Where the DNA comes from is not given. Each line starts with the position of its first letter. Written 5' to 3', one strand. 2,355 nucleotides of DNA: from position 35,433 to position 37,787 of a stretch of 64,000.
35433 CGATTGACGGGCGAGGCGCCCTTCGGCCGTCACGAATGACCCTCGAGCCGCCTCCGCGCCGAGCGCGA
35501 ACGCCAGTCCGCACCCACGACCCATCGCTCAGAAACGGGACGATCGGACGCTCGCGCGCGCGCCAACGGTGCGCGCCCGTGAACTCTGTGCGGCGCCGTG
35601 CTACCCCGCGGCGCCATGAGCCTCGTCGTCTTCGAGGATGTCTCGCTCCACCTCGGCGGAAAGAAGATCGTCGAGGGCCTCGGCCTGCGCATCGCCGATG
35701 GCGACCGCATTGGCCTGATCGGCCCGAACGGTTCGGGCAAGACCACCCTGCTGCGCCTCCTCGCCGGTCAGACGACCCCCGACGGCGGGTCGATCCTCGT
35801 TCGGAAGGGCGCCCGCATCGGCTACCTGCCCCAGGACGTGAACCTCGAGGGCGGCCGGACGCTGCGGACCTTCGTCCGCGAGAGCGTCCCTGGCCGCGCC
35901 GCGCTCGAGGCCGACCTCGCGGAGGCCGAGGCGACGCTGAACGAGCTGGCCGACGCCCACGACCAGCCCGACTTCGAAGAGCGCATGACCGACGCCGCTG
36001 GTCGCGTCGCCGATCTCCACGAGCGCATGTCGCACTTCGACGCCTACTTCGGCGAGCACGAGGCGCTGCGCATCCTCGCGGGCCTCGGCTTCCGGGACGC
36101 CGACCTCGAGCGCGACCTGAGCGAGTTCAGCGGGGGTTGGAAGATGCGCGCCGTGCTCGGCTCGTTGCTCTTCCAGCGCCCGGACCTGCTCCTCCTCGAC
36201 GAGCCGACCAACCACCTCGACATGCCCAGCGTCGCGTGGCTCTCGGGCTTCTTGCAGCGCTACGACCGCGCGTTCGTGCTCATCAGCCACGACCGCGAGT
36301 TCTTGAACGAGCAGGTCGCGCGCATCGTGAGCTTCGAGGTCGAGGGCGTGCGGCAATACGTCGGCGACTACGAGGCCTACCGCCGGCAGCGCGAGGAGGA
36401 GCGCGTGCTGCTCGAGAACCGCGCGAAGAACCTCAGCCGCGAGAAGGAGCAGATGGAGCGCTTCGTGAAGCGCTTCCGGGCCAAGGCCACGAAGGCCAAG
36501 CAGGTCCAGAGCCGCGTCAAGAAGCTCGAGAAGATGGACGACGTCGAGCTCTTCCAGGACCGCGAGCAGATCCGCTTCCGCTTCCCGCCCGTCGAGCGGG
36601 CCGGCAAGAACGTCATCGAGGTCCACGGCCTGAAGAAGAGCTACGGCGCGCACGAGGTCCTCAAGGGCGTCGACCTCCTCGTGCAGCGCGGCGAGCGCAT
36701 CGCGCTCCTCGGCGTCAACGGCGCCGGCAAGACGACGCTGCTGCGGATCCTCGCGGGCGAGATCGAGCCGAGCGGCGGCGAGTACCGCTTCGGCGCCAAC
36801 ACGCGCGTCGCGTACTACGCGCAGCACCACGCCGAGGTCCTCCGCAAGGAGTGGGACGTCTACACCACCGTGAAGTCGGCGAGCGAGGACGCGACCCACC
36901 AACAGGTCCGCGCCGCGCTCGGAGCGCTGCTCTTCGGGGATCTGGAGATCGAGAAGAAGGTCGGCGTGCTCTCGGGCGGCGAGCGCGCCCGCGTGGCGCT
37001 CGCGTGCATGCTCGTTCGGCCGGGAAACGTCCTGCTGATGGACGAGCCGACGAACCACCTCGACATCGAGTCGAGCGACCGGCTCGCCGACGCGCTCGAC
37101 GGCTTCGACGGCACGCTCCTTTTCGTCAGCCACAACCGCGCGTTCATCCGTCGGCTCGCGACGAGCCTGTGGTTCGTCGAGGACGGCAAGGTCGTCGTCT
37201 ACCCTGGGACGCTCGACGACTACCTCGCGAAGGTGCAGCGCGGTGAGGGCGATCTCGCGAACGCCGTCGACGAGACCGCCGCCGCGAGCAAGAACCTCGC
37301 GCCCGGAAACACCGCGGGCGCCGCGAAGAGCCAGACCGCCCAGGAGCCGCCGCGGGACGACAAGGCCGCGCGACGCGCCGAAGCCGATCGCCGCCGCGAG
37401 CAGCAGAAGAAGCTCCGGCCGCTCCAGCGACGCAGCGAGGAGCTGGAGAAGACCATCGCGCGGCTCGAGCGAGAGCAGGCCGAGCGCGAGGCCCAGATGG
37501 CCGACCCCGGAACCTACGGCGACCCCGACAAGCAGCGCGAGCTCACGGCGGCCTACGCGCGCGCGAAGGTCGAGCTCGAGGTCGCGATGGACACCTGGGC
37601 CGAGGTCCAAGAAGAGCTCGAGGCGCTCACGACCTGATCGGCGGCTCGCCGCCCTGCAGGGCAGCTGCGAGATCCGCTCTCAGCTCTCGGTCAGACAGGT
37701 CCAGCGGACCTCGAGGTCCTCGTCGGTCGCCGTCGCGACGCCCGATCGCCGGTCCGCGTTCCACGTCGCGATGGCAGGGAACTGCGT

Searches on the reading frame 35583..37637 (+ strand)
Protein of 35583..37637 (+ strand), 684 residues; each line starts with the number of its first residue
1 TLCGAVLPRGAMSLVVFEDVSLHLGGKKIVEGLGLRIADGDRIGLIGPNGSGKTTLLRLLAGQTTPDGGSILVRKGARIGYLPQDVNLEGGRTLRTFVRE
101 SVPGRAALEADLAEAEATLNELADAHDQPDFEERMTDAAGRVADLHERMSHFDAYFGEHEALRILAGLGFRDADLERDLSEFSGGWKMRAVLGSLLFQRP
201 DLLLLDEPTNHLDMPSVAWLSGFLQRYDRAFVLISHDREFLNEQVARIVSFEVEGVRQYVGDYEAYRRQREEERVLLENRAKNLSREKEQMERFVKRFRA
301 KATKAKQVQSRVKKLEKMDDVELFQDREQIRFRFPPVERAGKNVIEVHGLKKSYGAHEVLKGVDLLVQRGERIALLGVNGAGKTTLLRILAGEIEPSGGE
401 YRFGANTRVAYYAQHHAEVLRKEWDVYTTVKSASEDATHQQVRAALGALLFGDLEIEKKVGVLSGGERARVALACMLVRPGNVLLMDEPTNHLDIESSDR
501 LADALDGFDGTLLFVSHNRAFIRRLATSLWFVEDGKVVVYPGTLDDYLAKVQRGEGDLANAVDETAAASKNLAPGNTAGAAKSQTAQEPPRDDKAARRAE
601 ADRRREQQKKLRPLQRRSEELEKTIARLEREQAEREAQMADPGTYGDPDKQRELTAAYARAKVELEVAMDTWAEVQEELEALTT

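Call 14: search_protein_families(library=pfam, proteins=[window:35583-37637:+], max_evalue=0.01)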
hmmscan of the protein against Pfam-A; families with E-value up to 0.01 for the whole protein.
window:35583-37637:+ (684 aa): 32 families (the best 25 are shown)
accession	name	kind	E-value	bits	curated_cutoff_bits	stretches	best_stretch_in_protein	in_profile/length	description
PF00005.33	ABC_tran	-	2e-51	174.6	25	2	360-491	1-137/137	ABC transporter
PF13304.12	AAA_21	-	3.9e-19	70.3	27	2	44-61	3-20/304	AAA domain, putative AbiEii toxin, Type IV TA system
PF12848.13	ABC_tran_Xtn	-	1.6e-18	67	25.9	1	252-332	4-83/85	ABC transporter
PF16326.10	ABC_tran_CTD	-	2.7e-13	50.3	32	1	614-677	6-69/69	ABC transporter C-terminal domain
PF02463.25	SMC_N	-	1.5e-08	34.8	40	0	448-518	124-198/220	RecF/RecN/SMC N terminal domain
PF13604.12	AAA_30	-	1.5e-06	28.5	27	1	372-515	20-122/191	AAA domain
PF13191.12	AAA_16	-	6.9e-06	27.1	32.6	1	45-148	29-129/167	AAA ATPase domain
PF13238.12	AAA_18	-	7.1e-06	26.9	29.4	0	43-63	1-21/128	AAA domain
PF13401.12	AAA_22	-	1.1e-05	26.2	27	0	45-74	10-33/130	AAA domain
PF00004.35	AAA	-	2.1e-05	25.4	21.2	0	45-64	3-22/131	ATPase family associated with various cellular activities (AAA)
PF13555.12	AAA_29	-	3.9e-05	23.8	27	0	42-57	24-39/61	P-loop containing region of AAA domain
PF05729.18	NACHT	-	4.3e-05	23.8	26.7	0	372-393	2-23/167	NACHT domain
PF19993.5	DO-GTPase2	-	0.00025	21.2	27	0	42-59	2-19/226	Double-GTPase 2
PF00006.31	ATP-synt_ab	-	0.00032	20.8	29.5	0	36-78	10-52/213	ATP synthase alpha/beta family, nucleotide-binding domain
PF24389.1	ORC-CDC6-like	-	0.00038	19.8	27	0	45-62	37-54/571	ORC-CDC6-like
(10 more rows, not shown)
